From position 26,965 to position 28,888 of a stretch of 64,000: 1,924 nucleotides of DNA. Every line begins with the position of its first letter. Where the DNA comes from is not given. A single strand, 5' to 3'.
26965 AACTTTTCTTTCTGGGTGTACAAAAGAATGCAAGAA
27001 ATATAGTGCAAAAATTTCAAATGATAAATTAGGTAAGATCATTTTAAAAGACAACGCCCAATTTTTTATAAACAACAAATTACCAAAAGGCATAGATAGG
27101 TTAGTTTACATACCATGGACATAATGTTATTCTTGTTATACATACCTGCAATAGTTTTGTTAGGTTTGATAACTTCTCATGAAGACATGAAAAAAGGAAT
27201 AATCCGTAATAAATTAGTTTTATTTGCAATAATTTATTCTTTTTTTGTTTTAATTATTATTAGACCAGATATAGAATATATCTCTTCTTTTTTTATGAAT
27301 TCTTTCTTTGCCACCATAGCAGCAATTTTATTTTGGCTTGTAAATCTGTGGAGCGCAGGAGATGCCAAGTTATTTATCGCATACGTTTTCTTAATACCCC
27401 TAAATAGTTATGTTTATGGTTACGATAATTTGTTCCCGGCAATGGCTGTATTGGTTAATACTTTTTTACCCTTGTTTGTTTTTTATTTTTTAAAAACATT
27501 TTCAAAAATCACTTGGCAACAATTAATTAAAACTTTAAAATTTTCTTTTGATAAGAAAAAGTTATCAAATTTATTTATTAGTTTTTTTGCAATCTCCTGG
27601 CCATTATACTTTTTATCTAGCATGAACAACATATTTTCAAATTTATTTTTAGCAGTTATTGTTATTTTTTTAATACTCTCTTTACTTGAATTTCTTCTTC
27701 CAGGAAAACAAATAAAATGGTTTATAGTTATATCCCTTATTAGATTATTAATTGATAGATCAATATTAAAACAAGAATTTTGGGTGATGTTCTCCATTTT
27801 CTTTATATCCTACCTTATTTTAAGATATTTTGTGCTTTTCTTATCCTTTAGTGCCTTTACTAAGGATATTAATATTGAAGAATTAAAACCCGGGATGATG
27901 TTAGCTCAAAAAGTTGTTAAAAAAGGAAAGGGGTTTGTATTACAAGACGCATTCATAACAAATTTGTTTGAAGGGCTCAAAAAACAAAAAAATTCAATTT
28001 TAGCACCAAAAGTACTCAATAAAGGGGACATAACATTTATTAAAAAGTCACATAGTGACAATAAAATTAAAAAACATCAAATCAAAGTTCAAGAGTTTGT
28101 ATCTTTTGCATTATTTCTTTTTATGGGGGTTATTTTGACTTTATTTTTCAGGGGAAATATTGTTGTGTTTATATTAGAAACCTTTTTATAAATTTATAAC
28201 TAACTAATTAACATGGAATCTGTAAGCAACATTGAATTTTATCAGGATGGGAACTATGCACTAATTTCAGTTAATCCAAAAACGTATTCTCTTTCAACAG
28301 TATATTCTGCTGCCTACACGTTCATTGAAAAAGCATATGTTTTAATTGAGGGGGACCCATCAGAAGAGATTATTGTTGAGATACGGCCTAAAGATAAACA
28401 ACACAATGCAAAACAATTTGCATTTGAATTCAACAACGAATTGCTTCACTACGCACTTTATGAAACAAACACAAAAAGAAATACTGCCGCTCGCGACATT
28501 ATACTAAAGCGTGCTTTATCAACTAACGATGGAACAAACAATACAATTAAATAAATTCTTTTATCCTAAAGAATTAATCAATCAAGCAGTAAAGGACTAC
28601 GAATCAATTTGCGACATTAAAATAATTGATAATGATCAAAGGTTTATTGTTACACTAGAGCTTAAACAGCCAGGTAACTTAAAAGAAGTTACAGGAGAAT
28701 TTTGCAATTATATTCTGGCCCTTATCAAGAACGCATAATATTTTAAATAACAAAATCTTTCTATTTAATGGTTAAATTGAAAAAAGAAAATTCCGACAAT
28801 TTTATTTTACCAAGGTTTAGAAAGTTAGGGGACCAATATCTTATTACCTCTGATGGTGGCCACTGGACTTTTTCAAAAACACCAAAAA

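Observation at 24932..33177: Compact island combining a U32 pair, an A24 prepilin peptidase, HxsD-like paralogs, two radical-SAM/SPASM enzymes, a His-tailed peptide and a HemN-like radical SAM: a possible archaeal HXS-type peptide-maturation system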

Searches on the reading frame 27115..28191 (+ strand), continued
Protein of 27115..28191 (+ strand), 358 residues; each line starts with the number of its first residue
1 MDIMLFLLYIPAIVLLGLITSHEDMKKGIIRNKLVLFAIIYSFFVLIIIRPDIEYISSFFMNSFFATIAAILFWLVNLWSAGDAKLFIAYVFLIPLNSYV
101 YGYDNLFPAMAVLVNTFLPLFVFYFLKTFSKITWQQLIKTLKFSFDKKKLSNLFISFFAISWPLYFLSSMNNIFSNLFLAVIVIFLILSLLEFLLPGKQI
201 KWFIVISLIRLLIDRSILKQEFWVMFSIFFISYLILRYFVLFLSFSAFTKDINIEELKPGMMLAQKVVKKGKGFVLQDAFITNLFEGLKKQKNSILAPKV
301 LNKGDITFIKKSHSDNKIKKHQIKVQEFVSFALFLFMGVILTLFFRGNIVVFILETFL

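Call 98: search_protein_families(library=ncbifam, proteins=[L067:7072-8979:-, L051:2751-3710:-, L063:17370-18239:-, L067:5149-6168:-, L086:14486-15388:-], max_evalue=1e-12)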
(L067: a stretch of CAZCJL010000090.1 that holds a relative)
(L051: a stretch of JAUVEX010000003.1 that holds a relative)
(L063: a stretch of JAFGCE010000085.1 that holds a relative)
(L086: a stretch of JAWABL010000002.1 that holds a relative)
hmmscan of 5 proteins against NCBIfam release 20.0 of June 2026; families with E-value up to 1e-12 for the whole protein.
L067:7072-8979:- (636 aa): 32 families (the best 25 are shown)
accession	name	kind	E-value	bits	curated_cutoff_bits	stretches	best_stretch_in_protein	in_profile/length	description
TIGR03977.1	rSAM_pair_HxsC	equivalog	3.9e-93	311.5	267.9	2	40-306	27-291/292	His-Xaa-Ser system radical SAM maturase HxsC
NF038332.1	rSAM_rare_HxsC4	exception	6.3e-56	189.9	500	2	327-618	17-334/335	radical SAM protein HxsC4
TIGR02668.1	moaA_archaeal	equivalog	4.4e-39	134.3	325.25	2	328-524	14-213/303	GTP 3',8-cyclase MoaA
NF001199.0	PRK00164.2-1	equivalog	2.6e-37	128.6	231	1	328-527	16-219/308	GTP 3',8-cyclase MoaA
TIGR02666.1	moaA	equivalog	1.6e-35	122.7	284.05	2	330-513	16-209/336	GTP 3',8-cyclase MoaA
TIGR04055.1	rSAM_NirJ2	equivalog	4e-34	118.6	500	1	332-541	8-217/326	putative heme d1 biosynthesis radical SAM protein NirJ2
NF045702.1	rSAM_GDGT_ether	equivalog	6.3e-34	117.4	450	2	325-499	87-269/486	tetraether lipid synthase Tes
NF045646.2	rSAM_Se_TrsS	equivalog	2.1e-32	112.3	490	1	328-487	90-254/441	radical SAM (seleno)protein TrsS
TIGR04054.1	rSAM_NirJ1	equivalog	3.1e-31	108.4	650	2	329-511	41-225/387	putative heme d1 biosynthesis radical SAM protein NirJ1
TIGR04546.1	rSAM_ahbC_deAc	equivalog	4.1e-31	108.2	650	1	329-498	44-213/390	12,18-didecarboxysiroheme deacetylase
TIGR04303.1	GeoRSP_rSAM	equivalog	5e-28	98.6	400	1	327-533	8-214/325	GeoRSP system radical SAM/SPASM protein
TIGR04053.2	TIGR04053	equivalog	5.5e-28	98.2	395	1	334-513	18-201/366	TIGR04053 family radical SAM/SPASM domain-containing protein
NF050035.1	rSAM_WgK_link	exception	1.8e-27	96.3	650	1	34-222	5-184/367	radical SAM/SPASM peptide maturase WgkB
TIGR04545.1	rSAM_ahbD_hemeb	equivalog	2.7e-27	96.1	500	1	330-511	6-190/339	heme b synthase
TIGR04347.1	pseudo_SAM_Halo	equivalog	6.4e-26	91.5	525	1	330-489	44-204/390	TIGR04347 family pseudo-SAM/SPASM protein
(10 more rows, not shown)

L051:2751-3710:- (320 aa): 17 families
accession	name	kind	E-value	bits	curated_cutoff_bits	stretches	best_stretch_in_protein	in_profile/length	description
TIGR03977.1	rSAM_pair_HxsC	equivalog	9.6e-64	215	267.9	1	46-306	34-291/292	His-Xaa-Ser system radical SAM maturase HxsC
NF038332.1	rSAM_rare_HxsC4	exception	3e-37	128.5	500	1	43-266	20-243/335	radical SAM protein HxsC4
TIGR04054.1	rSAM_NirJ1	equivalog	3.4e-18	65.4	650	1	45-234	44-225/387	putative heme d1 biosynthesis radical SAM protein NirJ1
TIGR02668.1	moaA_archaeal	equivalog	7.1e-18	64.6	325.25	1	45-245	18-212/303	GTP 3',8-cyclase MoaA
TIGR04055.1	rSAM_NirJ2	equivalog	3.3e-17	63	500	1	43-291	6-236/326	putative heme d1 biosynthesis radical SAM protein NirJ2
TIGR04545.1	rSAM_ahbD_hemeb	equivalog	1.7e-16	60.6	500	1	45-217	8-174/339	heme b synthase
NF050035.1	rSAM_WgK_link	exception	6.4e-16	58.3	650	1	40-259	12-222/367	radical SAM/SPASM peptide maturase WgkB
TIGR02666.1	moaA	equivalog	2.6e-15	56.2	284.05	1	46-247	19-220/336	GTP 3',8-cyclase MoaA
NF001199.0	PRK00164.2-1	equivalog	1.6e-14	53.8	231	1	44-205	19-175/308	GTP 3',8-cyclase MoaA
TIGR04347.1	pseudo_SAM_Halo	equivalog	2.3e-14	53.5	525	1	47-225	48-218/390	TIGR04347 family pseudo-SAM/SPASM protein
TIGR04250.1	SCM_rSAM_ScmE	equivalog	3e-14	52.7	400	1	37-213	3-176/358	SynChlorMet cassette radical SAM/SPASM protein ScmE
TIGR04053.2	TIGR04053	equivalog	1.7e-13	50.6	395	1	54-228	22-195/366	TIGR04053 family radical SAM/SPASM domain-containing protein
TIGR04546.1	rSAM_ahbC_deAc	equivalog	1.9e-13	50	650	1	45-224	47-218/390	12,18-didecarboxysiroheme deacetylase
NF045574.1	sacti_mat_StsB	exception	2e-13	50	625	1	47-205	106-257/466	StsB family radical SAM/SPASM domain sactipeptide maturase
TIGR03962.1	mycofact_rSAM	equivalog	4.5e-13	49.1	265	1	43-203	18-172/339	mycofactocin radical SAM maturase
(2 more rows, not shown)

L063:17370-18239:- (290 aa): 4 families
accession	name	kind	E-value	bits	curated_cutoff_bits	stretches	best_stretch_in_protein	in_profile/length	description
TIGR03977.1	rSAM_pair_HxsC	equivalog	4.6e-51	173.4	267.9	1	7-272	25-291/292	His-Xaa-Ser system radical SAM maturase HxsC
NF038332.1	rSAM_rare_HxsC4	exception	7.7e-24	84.5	500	1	2-170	9-183/335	radical SAM protein HxsC4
NF050035.1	rSAM_WgK_link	exception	4.1e-15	55.7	650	1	13-193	15-192/367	radical SAM/SPASM peptide maturase WgkB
NF033640.1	N_Twi_rSAM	subfamily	5.6e-15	55.3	170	1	34-189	159-317/398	twitch domain-containing radical SAM protein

L067:5149-6168:- (340 aa): 22 families
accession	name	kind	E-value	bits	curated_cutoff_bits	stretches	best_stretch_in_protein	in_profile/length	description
TIGR03977.1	rSAM_pair_HxsC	equivalog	4.6e-60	203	267.9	1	5-269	29-291/292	His-Xaa-Ser system radical SAM maturase HxsC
NF038332.1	rSAM_rare_HxsC4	exception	1.1e-25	90.5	500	1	4-216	17-231/335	radical SAM protein HxsC4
TIGR02668.1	moaA_archaeal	equivalog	4.9e-23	81.6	325.25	1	5-221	14-225/303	GTP 3',8-cyclase MoaA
TIGR04051.1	rSAM_NirJ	equivalog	1.3e-21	77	515.45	1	6-207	7-200/354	heme d1 biosynthesis radical SAM protein NirJ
NF001199.0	PRK00164.2-1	equivalog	6.1e-21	74.9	231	1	4-218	15-225/308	GTP 3',8-cyclase MoaA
TIGR04054.1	rSAM_NirJ1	equivalog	2.9e-20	72.2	650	1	4-187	39-215/387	putative heme d1 biosynthesis radical SAM protein NirJ1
TIGR04250.1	SCM_rSAM_ScmE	equivalog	3.5e-19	68.9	400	1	4-176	6-173/358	SynChlorMet cassette radical SAM/SPASM protein ScmE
TIGR04546.1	rSAM_ahbC_deAc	equivalog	1.8e-18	66.5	650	1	4-183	42-214/390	12,18-didecarboxysiroheme deacetylase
TIGR04055.1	rSAM_NirJ2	equivalog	2.4e-18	66.8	500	1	3-226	2-213/326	putative heme d1 biosynthesis radical SAM protein NirJ2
NF050035.1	rSAM_WgK_link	exception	3.2e-18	65.9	650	1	2-218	10-218/367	radical SAM/SPASM peptide maturase WgkB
TIGR04545.1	rSAM_ahbD_hemeb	equivalog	4.4e-18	65.8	500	1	2-212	1-207/339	heme b synthase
TIGR02666.1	moaA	equivalog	5.8e-18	65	284.05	1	5-216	14-226/336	GTP 3',8-cyclase MoaA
TIGR04251.1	SCM_rSAM_ScmF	equivalog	3.5e-17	62.8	400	1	5-188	8-190/353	SynChlorMet cassette radical SAM/SPASM protein ScmF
TIGR04303.1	GeoRSP_rSAM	equivalog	4e-17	62.8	400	1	4-215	8-210/325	GeoRSP system radical SAM/SPASM protein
NF045574.1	sacti_mat_StsB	exception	7.7e-16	58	625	1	7-186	102-273/466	StsB family radical SAM/SPASM domain sactipeptide maturase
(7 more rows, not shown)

L086:14486-15388:- (301 aa): 13 families
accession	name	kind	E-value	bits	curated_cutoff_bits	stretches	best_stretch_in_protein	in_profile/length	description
TIGR03977.1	rSAM_pair_HxsC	equivalog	1.8e-58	197.7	267.9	1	21-287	28-291/292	His-Xaa-Ser system radical SAM maturase HxsC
NF038332.1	rSAM_rare_HxsC4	exception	3.8e-26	92.1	500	1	27-249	23-245/335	radical SAM protein HxsC4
TIGR03962.1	mycofact_rSAM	equivalog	5.2e-20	71.9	265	1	17-186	11-176/339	mycofactocin radical SAM maturase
TIGR04546.1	rSAM_ahbC_deAc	equivalog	4.7e-19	68.4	650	1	16-198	37-213/390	12,18-didecarboxysiroheme deacetylase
TIGR02668.1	moaA_archaeal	equivalog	1.9e-15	56.6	325.25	1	23-235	15-223/303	GTP 3',8-cyclase MoaA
TIGR04545.1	rSAM_ahbD_hemeb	equivalog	4e-15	56.1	500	1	22-196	4-174/339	heme b synthase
TIGR04055.1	rSAM_NirJ2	equivalog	8.4e-15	55.1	500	1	23-196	5-173/326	putative heme d1 biosynthesis radical SAM protein NirJ2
NF050035.1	rSAM_WgK_link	exception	3e-14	52.8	650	1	21-190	12-176/367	radical SAM/SPASM peptide maturase WgkB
TIGR04054.1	rSAM_NirJ1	equivalog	3.7e-14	52.1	650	1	20-198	38-210/387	putative heme d1 biosynthesis radical SAM protein NirJ1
NF045646.2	rSAM_Se_TrsS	equivalog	6.2e-14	51.4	490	1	23-189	91-257/441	radical SAM (seleno)protein TrsS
TIGR02666.1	moaA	equivalog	1.6e-13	50.3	284.05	1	23-229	15-223/336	GTP 3',8-cyclase MoaA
TIGR04250.1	SCM_rSAM_ScmE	equivalog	2.8e-13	49.5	400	0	23-202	8-183/358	SynChlorMet cassette radical SAM/SPASM protein ScmE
TIGR04251.1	SCM_rSAM_ScmF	equivalog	5.8e-13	49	400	1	25-185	11-171/353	SynChlorMet cassette radical SAM/SPASM protein ScmF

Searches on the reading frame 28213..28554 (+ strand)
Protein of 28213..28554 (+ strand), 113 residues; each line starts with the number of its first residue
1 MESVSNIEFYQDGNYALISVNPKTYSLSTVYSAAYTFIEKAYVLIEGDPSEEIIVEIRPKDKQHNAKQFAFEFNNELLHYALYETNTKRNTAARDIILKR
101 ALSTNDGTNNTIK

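Call 3: search_protein_families(library=pfam, proteins=[window:28213-28554:+], max_evalue=0.1)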
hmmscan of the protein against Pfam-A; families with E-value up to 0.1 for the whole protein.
window:28213-28554:+ (113 aa): 1 family
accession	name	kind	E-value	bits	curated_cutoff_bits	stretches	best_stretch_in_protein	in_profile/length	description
PF14729.13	DUF4467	-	0.046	14.5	25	0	73-104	54-85/94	Domain of unknown function with cystatin-like fold (DUF4467)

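Call 4: search_protein_families(library=ncbifam, proteins=[window:28213-28554:+], max_evalue=0.1)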
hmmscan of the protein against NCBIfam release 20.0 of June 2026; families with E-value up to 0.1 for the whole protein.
window:28213-28554:+ (113 aa): 2 families
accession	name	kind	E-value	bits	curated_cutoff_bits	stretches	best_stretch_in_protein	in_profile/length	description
TIGR03976.1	chp_LLNDYxLRE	equivalog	2.1e-14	53.7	50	1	23-106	4-88/90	His-Xaa-Ser system protein HxsD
NF038315.1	HxsD_rel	equivalog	0.0055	16.9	41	1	20-79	3-59/62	HxsD-like protein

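Call 65: search_protein_families(library=padloc, proteins=[window:28213-28554:+], max_evalue=0.001)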
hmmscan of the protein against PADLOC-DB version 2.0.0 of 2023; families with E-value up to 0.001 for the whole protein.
window:28213-28554:+ (113 aa): 0 families

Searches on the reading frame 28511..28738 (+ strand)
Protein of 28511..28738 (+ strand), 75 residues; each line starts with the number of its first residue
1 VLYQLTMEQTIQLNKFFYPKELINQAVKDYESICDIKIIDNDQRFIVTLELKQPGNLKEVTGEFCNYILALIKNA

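Call 3: search_protein_families(library=pfam, proteins=[window:28511-28738:+], max_evalue=0.1)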
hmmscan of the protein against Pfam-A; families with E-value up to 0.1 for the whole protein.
window:28511-28738:+ (75 aa): 0 families

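Call 4: search_protein_families(library=ncbifam, proteins=[window:28511-28738:+], max_evalue=0.1)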
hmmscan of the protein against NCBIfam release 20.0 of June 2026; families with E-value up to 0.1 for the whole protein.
window:28511-28738:+ (75 aa): 2 families
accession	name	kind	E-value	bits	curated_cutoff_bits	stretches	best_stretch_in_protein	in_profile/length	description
NF038315.1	HxsD_rel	equivalog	2.9e-18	65.8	41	1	11-73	1-62/62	HxsD-like protein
TIGR03976.1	chp_LLNDYxLRE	equivalog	0.0021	18.4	50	1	13-69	1-60/90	His-Xaa-Ser system protein HxsD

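Call 65: search_protein_families(library=padloc, proteins=[window:28511-28738:+], max_evalue=0.001)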
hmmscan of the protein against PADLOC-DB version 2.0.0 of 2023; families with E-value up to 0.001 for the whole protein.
window:28511-28738:+ (75 aa): 0 families
